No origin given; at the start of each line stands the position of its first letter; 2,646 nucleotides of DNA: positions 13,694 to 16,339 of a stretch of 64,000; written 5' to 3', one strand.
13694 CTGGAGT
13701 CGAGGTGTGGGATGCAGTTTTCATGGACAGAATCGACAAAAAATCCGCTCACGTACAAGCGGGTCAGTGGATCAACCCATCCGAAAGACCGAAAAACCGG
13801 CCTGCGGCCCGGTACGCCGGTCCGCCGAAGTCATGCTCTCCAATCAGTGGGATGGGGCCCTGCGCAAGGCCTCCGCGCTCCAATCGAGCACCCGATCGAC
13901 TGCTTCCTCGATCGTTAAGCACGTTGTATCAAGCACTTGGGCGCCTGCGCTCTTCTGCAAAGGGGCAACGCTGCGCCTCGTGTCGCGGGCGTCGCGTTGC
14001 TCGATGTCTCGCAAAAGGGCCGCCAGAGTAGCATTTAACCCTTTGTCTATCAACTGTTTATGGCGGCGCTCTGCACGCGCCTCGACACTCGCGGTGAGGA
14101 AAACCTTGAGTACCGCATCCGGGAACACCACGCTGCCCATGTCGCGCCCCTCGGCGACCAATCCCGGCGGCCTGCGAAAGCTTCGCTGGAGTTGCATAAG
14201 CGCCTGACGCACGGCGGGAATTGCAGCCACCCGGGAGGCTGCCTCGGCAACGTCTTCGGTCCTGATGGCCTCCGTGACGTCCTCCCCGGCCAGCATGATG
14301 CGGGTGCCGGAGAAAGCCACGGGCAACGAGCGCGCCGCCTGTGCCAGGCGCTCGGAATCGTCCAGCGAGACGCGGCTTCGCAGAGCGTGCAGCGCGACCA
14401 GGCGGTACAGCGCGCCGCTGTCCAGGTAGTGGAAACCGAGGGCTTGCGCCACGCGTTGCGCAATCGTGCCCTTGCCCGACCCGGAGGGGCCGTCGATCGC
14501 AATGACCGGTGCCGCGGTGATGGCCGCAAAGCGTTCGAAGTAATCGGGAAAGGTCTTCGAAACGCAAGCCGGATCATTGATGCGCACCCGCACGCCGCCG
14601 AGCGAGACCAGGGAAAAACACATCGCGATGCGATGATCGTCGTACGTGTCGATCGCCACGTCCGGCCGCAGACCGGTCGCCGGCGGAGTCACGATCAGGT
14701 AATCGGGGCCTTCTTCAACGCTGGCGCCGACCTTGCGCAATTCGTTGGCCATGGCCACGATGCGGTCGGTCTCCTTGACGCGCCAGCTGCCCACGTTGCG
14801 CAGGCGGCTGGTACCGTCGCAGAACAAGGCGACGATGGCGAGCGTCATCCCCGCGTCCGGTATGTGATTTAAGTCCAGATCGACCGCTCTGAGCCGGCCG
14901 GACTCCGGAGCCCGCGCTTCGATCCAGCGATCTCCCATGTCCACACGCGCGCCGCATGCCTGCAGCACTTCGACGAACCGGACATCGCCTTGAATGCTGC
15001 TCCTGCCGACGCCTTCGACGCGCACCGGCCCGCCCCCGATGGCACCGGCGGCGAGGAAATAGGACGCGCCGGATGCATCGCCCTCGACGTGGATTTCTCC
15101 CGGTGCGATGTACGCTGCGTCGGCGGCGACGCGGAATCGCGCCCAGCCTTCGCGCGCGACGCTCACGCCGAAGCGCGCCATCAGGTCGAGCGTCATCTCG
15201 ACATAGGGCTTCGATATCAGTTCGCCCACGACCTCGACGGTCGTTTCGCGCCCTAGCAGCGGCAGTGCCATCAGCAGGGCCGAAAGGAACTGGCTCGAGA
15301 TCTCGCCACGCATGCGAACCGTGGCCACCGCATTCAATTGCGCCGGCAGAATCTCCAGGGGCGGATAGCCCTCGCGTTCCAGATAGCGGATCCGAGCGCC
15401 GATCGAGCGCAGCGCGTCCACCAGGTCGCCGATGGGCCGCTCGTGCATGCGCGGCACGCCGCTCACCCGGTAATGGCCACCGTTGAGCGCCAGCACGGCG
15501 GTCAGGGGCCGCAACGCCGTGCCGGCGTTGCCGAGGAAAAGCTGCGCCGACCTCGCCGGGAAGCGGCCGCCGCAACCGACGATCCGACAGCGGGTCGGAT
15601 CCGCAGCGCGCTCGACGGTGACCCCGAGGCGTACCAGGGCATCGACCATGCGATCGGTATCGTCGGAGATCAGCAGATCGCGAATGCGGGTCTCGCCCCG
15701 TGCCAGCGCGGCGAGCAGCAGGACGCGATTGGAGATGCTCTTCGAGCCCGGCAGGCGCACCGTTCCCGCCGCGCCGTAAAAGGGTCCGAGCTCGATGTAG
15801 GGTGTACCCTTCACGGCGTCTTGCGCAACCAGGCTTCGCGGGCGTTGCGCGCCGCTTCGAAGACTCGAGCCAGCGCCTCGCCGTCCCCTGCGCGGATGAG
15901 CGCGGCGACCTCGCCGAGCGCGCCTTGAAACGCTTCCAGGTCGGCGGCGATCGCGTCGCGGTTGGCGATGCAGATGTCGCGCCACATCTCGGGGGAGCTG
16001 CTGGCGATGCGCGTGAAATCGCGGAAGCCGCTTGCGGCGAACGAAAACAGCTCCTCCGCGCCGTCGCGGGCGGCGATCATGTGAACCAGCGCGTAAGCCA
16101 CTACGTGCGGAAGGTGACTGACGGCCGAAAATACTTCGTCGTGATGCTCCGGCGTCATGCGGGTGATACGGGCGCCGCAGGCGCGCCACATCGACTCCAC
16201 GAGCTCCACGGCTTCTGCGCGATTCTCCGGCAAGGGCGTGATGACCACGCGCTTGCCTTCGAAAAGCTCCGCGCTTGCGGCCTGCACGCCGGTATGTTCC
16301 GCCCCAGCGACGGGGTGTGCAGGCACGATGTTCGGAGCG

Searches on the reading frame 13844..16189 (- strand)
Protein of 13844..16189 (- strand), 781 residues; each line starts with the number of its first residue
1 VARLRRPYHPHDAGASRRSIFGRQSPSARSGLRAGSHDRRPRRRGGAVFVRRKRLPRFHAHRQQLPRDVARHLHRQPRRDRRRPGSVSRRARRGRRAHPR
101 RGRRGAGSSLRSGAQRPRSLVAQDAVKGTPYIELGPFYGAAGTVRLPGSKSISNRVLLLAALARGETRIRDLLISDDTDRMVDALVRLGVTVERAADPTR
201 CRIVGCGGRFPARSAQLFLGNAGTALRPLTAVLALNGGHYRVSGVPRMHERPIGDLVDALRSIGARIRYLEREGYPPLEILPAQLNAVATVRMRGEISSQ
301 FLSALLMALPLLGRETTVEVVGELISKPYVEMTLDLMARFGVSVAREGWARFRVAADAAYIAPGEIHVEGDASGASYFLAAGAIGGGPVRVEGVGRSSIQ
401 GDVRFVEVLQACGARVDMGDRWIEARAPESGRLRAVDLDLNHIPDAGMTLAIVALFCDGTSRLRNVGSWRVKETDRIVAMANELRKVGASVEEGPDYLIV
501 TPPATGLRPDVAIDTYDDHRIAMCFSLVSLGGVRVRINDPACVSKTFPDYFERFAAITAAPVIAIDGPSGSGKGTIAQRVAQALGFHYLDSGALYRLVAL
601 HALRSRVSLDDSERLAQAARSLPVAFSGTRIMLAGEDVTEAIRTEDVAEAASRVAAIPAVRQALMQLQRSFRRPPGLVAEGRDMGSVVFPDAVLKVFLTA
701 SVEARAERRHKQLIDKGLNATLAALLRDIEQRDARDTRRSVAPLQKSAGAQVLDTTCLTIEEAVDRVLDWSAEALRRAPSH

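Call 63: search_protein_families(library=pfam, proteins=[window:13844-16189:-])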
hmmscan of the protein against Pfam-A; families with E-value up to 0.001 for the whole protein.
window:13844-16189:- (781 aa): 4 families
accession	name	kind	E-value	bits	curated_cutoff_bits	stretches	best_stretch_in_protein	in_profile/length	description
PF00275.25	EPSP_synthase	-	6.4e-121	404.4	22.8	1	141-553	8-416/417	EPSP synthase (3-phosphoshikimate 1-carboxyvinyltransferase)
PF02224.24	Cytidylate_kin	-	2e-73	247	26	1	563-769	1-207/211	Cytidylate kinase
PF13189.12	Cytidylate_kin2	-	7.8e-09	36.4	28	1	562-713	1-132/176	Cytidylate kinase-like family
PF13207.12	AAA_17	-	0.00011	22.9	27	1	567-598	2-33/136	AAA domain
